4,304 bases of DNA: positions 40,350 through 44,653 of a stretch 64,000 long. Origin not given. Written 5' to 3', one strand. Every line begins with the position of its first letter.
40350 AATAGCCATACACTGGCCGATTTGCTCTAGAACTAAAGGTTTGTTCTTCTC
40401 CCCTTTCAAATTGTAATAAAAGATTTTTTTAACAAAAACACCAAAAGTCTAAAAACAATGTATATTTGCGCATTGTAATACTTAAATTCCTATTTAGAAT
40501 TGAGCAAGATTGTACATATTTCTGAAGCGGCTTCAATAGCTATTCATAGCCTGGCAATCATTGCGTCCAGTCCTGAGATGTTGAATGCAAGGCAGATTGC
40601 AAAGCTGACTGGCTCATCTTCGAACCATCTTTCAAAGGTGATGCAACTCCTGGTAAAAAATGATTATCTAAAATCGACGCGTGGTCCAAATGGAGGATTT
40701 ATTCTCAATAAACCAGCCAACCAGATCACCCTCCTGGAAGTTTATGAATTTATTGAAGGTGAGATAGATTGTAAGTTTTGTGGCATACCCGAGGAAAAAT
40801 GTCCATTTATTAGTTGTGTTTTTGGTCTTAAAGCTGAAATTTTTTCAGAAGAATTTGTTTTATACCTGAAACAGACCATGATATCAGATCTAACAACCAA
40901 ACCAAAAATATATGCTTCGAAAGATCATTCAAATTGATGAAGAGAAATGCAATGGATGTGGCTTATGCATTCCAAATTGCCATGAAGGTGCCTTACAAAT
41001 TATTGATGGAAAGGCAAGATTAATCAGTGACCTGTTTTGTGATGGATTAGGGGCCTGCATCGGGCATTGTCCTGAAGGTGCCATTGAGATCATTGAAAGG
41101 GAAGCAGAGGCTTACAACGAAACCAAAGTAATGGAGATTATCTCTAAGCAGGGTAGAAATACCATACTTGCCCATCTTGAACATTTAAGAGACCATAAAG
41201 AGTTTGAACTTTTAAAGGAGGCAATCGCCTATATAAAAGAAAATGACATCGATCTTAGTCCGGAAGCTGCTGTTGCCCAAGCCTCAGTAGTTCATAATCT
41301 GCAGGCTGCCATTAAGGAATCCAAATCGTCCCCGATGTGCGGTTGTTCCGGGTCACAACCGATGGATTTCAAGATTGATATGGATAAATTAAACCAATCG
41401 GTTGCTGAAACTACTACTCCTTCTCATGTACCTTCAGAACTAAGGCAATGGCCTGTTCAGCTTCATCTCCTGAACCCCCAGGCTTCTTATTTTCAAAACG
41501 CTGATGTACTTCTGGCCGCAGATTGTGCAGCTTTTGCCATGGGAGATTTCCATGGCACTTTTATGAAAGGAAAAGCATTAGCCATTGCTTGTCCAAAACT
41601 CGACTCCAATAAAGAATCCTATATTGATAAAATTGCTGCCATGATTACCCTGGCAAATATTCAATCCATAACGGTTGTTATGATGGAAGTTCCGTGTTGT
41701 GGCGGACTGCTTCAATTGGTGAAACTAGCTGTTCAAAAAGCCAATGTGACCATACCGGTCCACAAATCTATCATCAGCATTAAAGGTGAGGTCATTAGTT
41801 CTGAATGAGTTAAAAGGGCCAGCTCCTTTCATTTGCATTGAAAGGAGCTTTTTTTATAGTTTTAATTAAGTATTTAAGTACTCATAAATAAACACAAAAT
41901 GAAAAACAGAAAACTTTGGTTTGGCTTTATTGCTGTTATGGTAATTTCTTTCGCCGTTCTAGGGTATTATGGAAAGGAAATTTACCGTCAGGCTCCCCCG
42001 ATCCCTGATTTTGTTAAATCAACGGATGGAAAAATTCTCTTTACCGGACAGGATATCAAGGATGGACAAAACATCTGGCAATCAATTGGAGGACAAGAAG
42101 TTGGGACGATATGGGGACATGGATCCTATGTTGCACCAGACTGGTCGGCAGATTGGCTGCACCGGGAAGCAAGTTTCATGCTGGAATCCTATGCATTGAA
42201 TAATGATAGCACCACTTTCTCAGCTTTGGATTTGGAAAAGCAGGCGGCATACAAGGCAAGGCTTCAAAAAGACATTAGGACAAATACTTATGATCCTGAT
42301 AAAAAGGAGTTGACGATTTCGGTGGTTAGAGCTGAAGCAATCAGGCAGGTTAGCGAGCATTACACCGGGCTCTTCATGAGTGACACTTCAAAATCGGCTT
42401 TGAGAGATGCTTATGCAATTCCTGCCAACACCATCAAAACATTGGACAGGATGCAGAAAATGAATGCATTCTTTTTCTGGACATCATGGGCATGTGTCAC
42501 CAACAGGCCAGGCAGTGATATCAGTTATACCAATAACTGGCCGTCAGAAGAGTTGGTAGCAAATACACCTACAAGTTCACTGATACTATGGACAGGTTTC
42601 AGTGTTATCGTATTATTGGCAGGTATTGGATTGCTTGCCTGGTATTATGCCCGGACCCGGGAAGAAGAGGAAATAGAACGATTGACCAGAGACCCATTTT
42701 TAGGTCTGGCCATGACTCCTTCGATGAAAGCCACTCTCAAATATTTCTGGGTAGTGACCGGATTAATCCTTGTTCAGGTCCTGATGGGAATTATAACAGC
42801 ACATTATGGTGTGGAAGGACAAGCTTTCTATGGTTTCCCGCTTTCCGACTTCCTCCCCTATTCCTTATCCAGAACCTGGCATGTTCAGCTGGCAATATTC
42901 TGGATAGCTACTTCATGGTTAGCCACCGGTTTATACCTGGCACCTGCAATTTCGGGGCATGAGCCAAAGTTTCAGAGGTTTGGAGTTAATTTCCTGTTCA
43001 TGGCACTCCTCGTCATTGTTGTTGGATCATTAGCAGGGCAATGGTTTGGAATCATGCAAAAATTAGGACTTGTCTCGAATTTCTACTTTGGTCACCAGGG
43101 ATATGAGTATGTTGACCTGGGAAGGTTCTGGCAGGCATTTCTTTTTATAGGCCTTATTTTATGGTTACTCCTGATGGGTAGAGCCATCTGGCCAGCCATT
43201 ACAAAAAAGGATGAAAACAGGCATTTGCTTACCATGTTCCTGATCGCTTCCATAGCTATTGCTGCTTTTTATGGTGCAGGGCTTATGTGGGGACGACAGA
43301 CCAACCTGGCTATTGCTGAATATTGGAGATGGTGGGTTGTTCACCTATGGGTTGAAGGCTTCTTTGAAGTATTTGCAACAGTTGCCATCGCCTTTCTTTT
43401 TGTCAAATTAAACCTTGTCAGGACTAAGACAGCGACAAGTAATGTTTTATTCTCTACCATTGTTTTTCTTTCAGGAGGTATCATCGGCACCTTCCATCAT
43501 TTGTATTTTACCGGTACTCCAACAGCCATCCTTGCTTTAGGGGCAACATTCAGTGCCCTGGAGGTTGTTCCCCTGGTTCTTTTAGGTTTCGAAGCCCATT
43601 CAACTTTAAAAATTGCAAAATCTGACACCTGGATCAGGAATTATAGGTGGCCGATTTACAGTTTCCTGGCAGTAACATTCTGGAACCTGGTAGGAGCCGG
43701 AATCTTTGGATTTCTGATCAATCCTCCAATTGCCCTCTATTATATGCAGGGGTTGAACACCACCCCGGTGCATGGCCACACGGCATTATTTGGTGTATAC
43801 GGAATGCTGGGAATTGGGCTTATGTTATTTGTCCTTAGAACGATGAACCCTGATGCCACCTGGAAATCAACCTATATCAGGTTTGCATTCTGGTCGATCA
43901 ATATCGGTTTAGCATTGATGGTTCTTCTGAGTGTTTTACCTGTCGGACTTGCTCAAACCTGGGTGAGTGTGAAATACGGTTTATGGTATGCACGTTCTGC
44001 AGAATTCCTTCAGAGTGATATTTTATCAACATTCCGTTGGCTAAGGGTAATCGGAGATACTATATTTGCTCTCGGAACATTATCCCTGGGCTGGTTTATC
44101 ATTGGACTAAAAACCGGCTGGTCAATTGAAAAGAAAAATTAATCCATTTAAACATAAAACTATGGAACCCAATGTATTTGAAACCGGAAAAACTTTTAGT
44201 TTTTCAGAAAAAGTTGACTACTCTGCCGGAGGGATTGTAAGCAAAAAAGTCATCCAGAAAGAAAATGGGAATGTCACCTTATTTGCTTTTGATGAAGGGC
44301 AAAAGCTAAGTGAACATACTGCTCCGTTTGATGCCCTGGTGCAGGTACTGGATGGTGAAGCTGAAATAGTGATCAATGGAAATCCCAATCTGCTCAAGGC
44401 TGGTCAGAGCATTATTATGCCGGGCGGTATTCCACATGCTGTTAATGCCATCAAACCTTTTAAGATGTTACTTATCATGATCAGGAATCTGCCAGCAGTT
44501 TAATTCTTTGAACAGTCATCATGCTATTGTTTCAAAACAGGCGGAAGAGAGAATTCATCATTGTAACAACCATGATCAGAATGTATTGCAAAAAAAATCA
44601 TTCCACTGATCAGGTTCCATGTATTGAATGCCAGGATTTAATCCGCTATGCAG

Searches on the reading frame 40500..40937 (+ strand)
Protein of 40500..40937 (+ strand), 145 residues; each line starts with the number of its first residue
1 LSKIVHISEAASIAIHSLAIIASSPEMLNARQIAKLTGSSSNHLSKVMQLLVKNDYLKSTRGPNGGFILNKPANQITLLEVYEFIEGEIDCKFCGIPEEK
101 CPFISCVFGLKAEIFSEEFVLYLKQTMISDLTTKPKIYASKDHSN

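Call 49: search_protein_families(library=pfam, max_evalue=0.001, proteins=[window:40500-40937:+])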
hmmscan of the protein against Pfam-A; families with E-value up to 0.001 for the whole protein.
window:40500-40937:+ (145 aa): 1 family
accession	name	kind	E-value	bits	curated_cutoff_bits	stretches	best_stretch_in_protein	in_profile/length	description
PF02082.26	Rrf2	-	2.9e-24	86.2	30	1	7-132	1-130/132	Iron-dependent Transcriptional regulator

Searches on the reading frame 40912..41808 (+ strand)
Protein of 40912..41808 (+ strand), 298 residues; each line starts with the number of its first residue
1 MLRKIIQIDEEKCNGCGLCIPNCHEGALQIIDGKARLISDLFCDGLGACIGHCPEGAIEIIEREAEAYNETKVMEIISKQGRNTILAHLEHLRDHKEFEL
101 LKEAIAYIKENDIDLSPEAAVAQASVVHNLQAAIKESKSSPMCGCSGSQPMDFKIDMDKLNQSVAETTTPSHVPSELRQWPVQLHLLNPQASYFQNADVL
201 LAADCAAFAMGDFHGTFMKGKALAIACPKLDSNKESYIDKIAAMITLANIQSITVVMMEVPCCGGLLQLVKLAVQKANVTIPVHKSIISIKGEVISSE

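Call 49: search_protein_families(library=pfam, max_evalue=0.001, proteins=[window:40912-41808:+])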
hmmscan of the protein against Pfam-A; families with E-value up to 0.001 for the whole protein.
window:40912-41808:+ (298 aa): 8 families
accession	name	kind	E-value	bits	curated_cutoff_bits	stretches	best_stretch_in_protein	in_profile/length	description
PF12837.12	Fer4_6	-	4.3e-08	33.2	25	1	5-28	1-24/24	4Fe-4S binding domain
PF00037.32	Fer4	-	4.5e-08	33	21.1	1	6-27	1-22/24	4Fe-4S binding domain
PF13237.11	Fer4_10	-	1.3e-07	31.9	25.5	1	6-54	2-53/53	4Fe-4S dicluster domain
PF12838.12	Fer4_7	-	1.9e-07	31.9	27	0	4-27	29-52/52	4Fe-4S dicluster domain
PF14697.11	Fer4_21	-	3.9e-06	27.3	35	1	7-59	2-58/59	4Fe-4S dicluster domain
PF13187.11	Fer4_9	-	5.3e-06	26.8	27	1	12-58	1-52/52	4Fe-4S dicluster domain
PF12797.12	Fer4_2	-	0.00017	21.8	24.5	1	6-24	3-21/22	4Fe-4S binding domain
PF25160.1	LdpA_Fe-S-bd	-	0.00037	20.6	27.6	0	8-28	23-43/49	LdpA Fe-S cluster-binding domain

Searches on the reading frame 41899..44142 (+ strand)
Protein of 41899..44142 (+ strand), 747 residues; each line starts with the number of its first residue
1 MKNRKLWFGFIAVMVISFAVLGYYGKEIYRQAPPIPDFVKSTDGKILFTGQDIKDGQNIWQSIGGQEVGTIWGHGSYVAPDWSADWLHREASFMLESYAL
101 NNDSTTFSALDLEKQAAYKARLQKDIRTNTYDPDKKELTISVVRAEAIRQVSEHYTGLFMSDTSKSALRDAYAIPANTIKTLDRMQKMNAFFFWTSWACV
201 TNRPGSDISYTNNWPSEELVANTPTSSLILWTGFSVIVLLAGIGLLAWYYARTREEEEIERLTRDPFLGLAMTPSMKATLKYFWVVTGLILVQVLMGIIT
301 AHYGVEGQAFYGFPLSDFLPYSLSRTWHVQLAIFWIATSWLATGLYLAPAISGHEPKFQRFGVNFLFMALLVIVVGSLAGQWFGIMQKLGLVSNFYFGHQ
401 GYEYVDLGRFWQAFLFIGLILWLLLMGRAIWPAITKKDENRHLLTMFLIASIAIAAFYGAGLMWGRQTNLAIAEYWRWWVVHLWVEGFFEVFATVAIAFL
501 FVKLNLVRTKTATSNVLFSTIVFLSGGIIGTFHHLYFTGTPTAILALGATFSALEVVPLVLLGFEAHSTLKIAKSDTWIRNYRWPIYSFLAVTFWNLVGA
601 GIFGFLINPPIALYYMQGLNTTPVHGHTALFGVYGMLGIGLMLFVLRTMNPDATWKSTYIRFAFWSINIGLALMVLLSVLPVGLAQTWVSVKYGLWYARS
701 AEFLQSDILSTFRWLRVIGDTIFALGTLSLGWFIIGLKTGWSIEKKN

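Call 49: search_protein_families(library=pfam, max_evalue=0.001, proteins=[window:41899-44142:+])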
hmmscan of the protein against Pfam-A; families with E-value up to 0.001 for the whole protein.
window:41899-44142:+ (747 aa): 2 families
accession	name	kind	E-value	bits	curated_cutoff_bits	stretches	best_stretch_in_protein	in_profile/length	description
PF22085.1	NorB_cytochrome_c-like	-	9.2e-72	241.6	29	1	36-215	1-180/181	Nitric oxide reductase subunit B, cytochrome c-like domain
PF00115.25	COX1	-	2.4e-61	208.3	34.8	1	278-722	2-436/436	Cytochrome C and Quinol oxidase polypeptide I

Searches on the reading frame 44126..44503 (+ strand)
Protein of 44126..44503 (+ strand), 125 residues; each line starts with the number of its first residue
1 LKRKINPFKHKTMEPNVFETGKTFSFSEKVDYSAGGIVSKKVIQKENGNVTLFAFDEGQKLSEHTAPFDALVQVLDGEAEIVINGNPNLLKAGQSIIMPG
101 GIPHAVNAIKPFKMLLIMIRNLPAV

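Call 49: search_protein_families(library=pfam, max_evalue=0.001, proteins=[window:44126-44503:+])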
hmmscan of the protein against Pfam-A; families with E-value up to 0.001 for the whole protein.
window:44126-44503:+ (125 aa): 2 families
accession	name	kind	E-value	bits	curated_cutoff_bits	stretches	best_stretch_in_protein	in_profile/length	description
PF07883.17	Cupin_2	-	1.2e-09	38.1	27.2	1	53-117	3-69/70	Cupin domain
PF02311.25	AraC_binding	-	0.00023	21.4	21.1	1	57-114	12-71/135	AraC-like ligand binding domain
